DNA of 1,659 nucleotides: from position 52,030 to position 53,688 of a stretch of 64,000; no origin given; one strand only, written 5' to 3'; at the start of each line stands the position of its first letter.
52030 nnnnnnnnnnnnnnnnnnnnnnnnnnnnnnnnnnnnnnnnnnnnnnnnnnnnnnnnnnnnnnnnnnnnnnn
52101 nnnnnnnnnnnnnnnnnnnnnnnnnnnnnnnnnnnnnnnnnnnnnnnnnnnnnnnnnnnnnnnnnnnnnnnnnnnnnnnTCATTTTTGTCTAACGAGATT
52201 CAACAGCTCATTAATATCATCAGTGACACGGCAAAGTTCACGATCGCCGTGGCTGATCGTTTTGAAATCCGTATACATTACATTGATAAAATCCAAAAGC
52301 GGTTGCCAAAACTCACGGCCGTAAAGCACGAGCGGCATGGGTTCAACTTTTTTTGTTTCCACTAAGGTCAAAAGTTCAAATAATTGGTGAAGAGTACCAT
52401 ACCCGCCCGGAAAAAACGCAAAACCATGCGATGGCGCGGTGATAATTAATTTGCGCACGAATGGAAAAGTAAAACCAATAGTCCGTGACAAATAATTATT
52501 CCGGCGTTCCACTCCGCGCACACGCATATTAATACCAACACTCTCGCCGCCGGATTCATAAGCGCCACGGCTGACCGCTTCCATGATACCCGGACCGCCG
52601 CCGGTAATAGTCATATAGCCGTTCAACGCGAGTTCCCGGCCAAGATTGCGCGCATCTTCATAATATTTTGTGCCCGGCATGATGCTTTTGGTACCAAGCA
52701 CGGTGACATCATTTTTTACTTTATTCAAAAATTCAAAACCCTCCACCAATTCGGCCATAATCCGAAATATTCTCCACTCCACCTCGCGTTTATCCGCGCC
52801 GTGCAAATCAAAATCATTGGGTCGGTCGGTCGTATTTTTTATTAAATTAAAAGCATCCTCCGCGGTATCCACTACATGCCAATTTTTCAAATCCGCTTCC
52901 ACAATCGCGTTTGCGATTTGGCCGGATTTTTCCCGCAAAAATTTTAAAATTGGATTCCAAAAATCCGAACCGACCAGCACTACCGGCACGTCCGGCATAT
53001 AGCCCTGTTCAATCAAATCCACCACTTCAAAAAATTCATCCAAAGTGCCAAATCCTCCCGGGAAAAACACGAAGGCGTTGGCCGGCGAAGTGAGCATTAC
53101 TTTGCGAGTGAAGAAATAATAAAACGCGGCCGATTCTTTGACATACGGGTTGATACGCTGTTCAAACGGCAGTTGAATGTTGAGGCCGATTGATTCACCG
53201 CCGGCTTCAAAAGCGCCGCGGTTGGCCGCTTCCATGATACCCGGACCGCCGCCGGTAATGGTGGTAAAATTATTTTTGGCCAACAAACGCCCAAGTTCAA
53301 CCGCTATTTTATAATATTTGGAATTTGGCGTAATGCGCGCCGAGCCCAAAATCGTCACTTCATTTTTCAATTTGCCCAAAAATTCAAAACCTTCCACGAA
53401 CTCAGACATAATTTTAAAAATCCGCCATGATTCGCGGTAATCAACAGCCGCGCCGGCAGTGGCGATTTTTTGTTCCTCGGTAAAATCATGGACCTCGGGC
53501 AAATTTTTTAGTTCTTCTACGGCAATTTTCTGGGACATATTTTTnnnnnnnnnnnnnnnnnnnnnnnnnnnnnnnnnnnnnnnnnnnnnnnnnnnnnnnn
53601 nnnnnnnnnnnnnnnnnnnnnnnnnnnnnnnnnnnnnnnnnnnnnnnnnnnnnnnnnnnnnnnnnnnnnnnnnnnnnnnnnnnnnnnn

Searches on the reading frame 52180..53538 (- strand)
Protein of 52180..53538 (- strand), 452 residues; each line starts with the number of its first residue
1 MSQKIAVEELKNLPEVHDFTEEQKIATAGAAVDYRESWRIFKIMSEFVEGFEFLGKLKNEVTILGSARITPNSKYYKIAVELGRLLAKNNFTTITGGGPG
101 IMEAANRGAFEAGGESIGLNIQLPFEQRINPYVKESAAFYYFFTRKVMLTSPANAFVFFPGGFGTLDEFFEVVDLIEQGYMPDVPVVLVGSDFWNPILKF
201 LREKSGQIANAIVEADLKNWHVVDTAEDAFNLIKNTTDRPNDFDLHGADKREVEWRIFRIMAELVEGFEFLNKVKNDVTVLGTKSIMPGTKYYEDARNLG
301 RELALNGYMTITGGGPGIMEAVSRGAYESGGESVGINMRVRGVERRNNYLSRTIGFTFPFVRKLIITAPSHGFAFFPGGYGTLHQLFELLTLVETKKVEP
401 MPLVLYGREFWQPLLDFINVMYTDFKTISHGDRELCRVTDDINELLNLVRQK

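Call 56: find_encoding_contigs(protein=window:52180-53538:-, flank=10000, max_places=1)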
Protein window:52180-53538:- (452 aa): 2 contigs read that carry it; 1 place shown.
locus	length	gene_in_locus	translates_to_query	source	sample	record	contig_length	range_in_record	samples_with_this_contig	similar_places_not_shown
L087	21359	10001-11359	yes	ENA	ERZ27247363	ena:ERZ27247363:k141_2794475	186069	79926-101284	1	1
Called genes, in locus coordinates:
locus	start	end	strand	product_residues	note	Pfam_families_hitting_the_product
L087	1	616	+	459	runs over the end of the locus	PF02689:Herpes_Helicase (faint), PF05970:PIF1, PF13191:AAA_16 (faint), PF13245:AAA_19, PF13604:AAA_30, PF13538:UvrD_C_2 (weak)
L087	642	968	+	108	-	-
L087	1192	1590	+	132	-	PF03073:TspO_MBR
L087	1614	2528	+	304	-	-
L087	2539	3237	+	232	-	PF08378:NERD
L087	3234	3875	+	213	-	-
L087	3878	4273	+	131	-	PF00472:RF-1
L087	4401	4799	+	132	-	-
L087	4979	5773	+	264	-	PF00005:ABC_tran, PF13175:AAA_15 (faint), PF13304:AAA_21 (faint)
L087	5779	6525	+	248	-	PF01061:ABC2_membrane, PF12698:ABC2_membrane_3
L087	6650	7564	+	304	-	PF01544:CorA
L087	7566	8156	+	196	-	PF14014:DUF4230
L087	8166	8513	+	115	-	PF02686:GatC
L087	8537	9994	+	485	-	PF01425:Amidase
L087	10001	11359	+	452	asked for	PF02481:DNA_processg_A (faint), PF18306:LDcluster4, PF03641:Lysine_decarbox, PF18306:LDcluster4, PF03641:Lysine_decarbox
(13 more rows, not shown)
